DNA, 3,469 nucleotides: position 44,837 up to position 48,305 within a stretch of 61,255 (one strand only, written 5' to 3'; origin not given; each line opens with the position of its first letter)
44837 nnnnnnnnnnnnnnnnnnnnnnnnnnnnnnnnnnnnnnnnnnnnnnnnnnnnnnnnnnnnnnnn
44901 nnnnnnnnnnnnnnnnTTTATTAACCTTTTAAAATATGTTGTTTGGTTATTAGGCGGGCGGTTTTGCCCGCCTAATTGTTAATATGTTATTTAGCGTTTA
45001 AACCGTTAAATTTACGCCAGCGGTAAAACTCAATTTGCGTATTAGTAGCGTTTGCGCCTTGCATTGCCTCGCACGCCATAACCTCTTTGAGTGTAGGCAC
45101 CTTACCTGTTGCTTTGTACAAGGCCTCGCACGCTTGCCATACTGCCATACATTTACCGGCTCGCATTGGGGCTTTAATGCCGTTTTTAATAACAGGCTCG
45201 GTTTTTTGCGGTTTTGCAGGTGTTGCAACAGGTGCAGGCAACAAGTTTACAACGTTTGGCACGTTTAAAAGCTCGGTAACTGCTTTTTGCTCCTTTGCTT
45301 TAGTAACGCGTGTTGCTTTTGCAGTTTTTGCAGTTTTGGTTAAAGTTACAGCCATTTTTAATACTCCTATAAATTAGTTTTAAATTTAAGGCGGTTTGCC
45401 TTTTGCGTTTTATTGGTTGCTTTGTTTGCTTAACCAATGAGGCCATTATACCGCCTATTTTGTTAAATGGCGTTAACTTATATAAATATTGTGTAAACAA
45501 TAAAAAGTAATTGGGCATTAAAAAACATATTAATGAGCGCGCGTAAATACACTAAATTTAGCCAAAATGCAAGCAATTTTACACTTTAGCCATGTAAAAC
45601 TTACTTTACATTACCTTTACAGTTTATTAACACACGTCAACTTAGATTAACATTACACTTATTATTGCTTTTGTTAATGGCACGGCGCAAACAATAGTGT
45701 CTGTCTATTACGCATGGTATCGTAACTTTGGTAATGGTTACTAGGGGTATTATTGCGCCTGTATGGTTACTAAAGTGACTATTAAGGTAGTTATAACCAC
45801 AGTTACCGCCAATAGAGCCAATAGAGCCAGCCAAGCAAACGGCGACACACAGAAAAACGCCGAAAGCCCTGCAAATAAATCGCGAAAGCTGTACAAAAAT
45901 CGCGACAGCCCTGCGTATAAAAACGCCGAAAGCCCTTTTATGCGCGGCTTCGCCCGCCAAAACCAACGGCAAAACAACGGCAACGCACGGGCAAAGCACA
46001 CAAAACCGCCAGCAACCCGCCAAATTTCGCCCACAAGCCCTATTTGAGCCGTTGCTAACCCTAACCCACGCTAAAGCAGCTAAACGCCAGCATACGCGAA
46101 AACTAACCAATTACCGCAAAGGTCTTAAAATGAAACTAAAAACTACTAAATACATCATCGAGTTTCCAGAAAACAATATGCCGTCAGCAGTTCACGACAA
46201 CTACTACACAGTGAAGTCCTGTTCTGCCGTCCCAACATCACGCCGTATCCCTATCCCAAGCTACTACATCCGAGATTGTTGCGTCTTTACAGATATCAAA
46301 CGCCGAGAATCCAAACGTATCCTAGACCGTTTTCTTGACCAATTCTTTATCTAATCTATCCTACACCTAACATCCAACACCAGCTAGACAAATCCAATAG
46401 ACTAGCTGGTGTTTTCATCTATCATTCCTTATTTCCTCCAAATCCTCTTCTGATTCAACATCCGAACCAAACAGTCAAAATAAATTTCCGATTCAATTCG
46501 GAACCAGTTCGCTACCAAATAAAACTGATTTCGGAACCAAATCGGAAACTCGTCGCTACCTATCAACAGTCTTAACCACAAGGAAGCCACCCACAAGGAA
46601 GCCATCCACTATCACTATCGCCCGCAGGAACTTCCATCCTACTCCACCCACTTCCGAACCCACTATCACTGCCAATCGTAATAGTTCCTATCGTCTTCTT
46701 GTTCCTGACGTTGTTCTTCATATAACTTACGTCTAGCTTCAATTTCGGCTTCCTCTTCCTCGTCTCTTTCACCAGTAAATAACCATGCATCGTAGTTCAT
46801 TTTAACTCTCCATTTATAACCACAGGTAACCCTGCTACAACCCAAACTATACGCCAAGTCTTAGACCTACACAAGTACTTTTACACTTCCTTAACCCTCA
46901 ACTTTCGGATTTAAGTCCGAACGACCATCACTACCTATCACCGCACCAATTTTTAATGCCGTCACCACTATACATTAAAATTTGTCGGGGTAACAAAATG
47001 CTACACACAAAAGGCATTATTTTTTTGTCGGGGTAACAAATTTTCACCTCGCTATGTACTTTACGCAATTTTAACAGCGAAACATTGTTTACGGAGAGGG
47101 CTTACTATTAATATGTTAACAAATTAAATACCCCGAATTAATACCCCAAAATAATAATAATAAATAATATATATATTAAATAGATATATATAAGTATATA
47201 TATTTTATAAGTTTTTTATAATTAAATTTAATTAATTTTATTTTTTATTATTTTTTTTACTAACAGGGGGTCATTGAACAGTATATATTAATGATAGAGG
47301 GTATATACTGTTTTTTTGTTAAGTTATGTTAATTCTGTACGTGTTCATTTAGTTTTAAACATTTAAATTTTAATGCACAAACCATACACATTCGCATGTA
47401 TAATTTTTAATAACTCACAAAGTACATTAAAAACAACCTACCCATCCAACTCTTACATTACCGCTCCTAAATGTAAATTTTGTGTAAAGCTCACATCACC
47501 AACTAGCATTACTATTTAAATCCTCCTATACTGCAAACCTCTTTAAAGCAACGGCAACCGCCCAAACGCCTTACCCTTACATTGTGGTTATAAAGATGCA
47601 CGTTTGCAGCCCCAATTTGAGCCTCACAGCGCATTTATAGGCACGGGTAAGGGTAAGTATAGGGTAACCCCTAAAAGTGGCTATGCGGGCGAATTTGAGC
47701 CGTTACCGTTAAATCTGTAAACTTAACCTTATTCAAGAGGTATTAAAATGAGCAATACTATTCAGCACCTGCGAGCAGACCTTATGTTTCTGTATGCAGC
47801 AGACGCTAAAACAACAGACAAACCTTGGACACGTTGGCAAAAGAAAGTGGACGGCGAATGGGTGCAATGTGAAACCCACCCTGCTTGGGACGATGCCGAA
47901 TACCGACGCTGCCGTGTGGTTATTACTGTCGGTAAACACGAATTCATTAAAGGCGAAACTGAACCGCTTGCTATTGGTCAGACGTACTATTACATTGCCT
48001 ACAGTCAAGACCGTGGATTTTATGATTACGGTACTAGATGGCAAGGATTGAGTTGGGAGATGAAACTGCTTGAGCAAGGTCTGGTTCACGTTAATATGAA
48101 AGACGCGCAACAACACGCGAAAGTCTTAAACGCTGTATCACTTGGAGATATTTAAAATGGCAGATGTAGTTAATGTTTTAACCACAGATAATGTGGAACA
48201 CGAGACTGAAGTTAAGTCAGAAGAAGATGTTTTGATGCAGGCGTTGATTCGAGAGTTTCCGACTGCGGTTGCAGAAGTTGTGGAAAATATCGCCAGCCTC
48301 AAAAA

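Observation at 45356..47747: A 2.3-kb almost gene-free hub with at least ten distinct repeat families and an extreme A+T tract: candidate origin and divergent control region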

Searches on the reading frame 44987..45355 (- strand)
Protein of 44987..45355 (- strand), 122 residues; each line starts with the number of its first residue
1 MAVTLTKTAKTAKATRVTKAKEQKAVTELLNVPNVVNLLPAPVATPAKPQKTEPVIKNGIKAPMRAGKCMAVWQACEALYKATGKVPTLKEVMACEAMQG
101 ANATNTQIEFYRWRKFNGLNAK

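Call 12: search_protein_families(library=pfam, proteins=[window:44987-45355:-], max_evalue=0.01)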
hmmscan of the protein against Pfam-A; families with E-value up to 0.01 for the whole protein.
window:44987-45355:- (122 aa): 0 families

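Call 25: search_protein_families(library=phrogs, proteins=[window:44987-45355:-], max_evalue=0.001)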
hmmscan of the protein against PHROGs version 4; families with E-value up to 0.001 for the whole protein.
window:44987-45355:- (122 aa): 6 families
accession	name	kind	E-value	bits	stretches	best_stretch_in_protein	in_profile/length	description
phrog_21588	-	unknown function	5.3e-16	60.5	1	57-120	111-173/176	-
phrog_17772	-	unknown function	7.7e-14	53.3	1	37-122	76-156/159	-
phrog_22313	-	unknown function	1.2e-10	42.4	1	45-121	130-204/204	-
phrog_18634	-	unknown function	1.6e-06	29.3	1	14-120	61-156/175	-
phrog_11298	-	unknown function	4.9e-06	27.5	1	48-120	175-246/273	-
phrog_7864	-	unknown function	0.00028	21.7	1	16-118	131-241/242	-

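Call 70: search_protein_families(library=ncbifam, proteins=[window:44987-45355:-], max_evalue=0.1)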
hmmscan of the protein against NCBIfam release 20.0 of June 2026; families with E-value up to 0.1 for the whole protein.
window:44987-45355:- (122 aa): 0 families

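Call 91: search_solved_structures(query=A3, max_evalue=10, show_alignments=2)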
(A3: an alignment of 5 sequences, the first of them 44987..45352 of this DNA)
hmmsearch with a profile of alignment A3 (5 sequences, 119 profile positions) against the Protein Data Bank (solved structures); distinct sequences matched with E-value up to 10: 2.
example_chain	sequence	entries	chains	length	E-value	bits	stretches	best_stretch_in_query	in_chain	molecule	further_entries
7qfi_A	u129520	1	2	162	0.15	15.7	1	7-106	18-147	SlpX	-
3dwc_A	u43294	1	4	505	1.9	12.1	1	63-91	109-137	Metallocarboxypeptidase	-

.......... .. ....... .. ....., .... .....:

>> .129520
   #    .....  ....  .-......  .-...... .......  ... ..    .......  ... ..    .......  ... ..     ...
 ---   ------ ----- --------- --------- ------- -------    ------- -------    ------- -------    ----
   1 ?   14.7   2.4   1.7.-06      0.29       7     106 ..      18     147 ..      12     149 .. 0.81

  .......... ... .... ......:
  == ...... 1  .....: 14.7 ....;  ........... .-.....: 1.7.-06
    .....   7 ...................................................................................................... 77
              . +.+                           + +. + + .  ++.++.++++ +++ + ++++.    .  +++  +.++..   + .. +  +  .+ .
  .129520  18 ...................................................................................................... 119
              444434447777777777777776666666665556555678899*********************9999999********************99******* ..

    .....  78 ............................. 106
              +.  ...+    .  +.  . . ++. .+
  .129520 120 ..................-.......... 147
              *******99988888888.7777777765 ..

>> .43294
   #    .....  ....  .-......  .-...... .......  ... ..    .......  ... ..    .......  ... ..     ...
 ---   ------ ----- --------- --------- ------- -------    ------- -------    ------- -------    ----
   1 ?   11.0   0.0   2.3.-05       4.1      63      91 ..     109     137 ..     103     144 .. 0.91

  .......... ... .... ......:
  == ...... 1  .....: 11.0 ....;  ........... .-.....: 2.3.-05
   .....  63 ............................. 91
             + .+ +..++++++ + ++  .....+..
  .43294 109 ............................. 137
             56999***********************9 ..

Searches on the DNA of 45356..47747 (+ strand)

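Call 4: search_dna_similar(query=window:45356-47747:+, collection=phages, mode=distant, max_rows=30)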
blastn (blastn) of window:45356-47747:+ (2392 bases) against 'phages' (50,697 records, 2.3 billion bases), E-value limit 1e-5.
No match.

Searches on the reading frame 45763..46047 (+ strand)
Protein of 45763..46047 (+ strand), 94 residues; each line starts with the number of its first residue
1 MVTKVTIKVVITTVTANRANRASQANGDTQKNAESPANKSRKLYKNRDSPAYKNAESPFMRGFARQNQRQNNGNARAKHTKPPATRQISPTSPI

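Call 12: search_protein_families(library=pfam, proteins=[window:45763-46047:+], max_evalue=0.01)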
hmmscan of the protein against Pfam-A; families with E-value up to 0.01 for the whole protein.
window:45763-46047:+ (94 aa): 0 families

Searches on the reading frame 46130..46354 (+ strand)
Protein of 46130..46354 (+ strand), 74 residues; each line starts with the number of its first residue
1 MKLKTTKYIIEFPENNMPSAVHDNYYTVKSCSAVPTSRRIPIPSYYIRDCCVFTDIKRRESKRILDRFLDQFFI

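Call 12: search_protein_families(library=pfam, proteins=[window:46130-46354:+], max_evalue=0.01)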
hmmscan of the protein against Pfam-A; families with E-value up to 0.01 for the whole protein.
window:46130-46354:+ (74 aa): 0 families

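Call 25: search_protein_families(library=phrogs, proteins=[window:46130-46354:+], max_evalue=0.001)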
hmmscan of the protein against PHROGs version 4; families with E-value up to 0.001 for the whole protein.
window:46130-46354:+ (74 aa): 0 families

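Call 70: search_protein_families(library=ncbifam, proteins=[window:46130-46354:+], max_evalue=0.1)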
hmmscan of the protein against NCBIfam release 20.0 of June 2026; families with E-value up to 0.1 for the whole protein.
window:46130-46354:+ (74 aa): 0 families

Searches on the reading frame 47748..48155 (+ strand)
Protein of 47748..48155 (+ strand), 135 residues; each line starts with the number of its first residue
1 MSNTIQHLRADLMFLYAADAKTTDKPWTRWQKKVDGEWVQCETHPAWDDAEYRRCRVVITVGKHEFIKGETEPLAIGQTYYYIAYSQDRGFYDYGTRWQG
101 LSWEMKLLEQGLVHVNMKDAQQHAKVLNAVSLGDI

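Call 12: search_protein_families(library=pfam, proteins=[window:47748-48155:+], max_evalue=0.01)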
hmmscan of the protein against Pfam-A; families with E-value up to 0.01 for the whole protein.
window:47748-48155:+ (135 aa): 0 families

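Call 25: search_protein_families(library=phrogs, proteins=[window:47748-48155:+], max_evalue=0.001)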
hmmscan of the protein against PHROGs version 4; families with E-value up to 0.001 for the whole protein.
window:47748-48155:+ (135 aa): 1 family
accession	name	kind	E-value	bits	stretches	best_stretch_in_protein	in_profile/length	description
phrog_18768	-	unknown function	2.3e-27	96.7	1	6-131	3-129/131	-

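Call 70: search_protein_families(library=ncbifam, proteins=[window:47748-48155:+], max_evalue=0.1)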
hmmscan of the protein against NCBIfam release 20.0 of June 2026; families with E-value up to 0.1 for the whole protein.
window:47748-48155:+ (135 aa): 0 families
